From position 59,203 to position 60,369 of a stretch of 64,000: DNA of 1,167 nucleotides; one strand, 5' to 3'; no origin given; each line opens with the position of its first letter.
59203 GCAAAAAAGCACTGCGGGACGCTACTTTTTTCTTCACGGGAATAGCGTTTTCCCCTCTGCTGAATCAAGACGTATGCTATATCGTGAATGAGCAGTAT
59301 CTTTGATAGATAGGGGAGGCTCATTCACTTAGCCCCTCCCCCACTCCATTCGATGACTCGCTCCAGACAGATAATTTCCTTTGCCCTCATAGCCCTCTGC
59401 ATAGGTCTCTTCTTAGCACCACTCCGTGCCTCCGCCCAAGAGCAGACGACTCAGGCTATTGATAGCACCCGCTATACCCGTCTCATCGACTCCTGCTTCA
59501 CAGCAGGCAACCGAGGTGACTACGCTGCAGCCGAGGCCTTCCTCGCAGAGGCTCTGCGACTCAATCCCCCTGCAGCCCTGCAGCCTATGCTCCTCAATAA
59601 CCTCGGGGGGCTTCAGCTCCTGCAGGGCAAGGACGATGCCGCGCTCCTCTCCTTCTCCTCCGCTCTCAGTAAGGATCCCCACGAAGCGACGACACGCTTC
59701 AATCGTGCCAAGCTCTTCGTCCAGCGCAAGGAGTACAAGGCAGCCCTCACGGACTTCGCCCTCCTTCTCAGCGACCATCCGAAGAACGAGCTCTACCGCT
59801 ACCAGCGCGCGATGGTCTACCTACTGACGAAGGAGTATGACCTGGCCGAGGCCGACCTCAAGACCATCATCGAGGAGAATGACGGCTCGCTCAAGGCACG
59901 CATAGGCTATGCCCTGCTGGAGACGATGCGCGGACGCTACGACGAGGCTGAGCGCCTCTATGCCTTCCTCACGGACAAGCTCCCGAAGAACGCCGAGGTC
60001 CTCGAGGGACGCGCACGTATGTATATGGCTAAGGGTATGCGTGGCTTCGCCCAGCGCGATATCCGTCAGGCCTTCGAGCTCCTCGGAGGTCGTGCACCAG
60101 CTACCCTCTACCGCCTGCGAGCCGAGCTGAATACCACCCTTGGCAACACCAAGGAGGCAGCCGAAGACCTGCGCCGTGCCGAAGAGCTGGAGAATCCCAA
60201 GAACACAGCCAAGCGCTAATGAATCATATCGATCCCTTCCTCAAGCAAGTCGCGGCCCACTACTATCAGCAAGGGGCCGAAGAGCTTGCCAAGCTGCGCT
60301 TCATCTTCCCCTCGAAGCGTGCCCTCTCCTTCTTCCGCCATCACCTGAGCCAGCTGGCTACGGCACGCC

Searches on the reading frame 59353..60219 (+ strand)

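Call 42: search_protein_families(library=pfam, proteins=[window:59353-60219:+], max_evalue=0.001)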
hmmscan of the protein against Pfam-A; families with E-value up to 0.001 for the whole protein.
window:59353-60219:+ (288 aa): 14 families
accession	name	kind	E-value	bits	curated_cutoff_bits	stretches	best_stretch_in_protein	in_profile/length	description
PF07719.23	TPR_2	-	9.8e-16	57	27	0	53-72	13-32/34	Tetratricopeptide repeat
PF00515.34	TPR_1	-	5.3e-15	55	27.8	0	80-110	3-33/34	Tetratricopeptide repeat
PF13432.12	TPR_16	-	9.5e-13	48.8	32.7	1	52-111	8-64/65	Tetratricopeptide repeat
PF13428.12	TPR_14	-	1.9e-12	47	23.5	0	182-223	3-44/44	Tetratricopeptide repeat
PF14559.12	TPR_19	-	4.4e-11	43.4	25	1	160-222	5-67/68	Tetratricopeptide repeat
PF13424.12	TPR_12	-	3.5e-10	40.3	30.1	0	54-105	16-72/77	Tetratricopeptide repeat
PF13371.12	TPR_9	-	1.3e-08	35.2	35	0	102-144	19-61/73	Tetratricopeptide repeat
PF13181.12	TPR_8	-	4.4e-08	33.1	25.7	0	53-72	13-32/34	Tetratricopeptide repeat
PF13431.12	TPR_17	-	4e-07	30.2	24.4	0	139-166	6-33/34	Tetratricopeptide repeat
PF13414.12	TPR_11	-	1.9e-05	24.7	26.8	0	91-123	7-39/42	TPR repeat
PF14561.12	TPR_20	-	3.9e-05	24.3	25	0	94-146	4-56/90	Tetratricopeptide repeat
PF13176.12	TPR_7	-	0.00016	21.9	27.9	0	193-203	12-22/36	Tetratricopeptide repeat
PF12895.13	ANAPC3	-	0.00036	21.2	27.2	0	126-202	3-78/82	Anaphase-promoting complex, cyclosome, subunit 3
PF13174.12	TPR_6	-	0.00064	20.6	26.3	0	116-144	4-32/33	Tetratricopeptide repeat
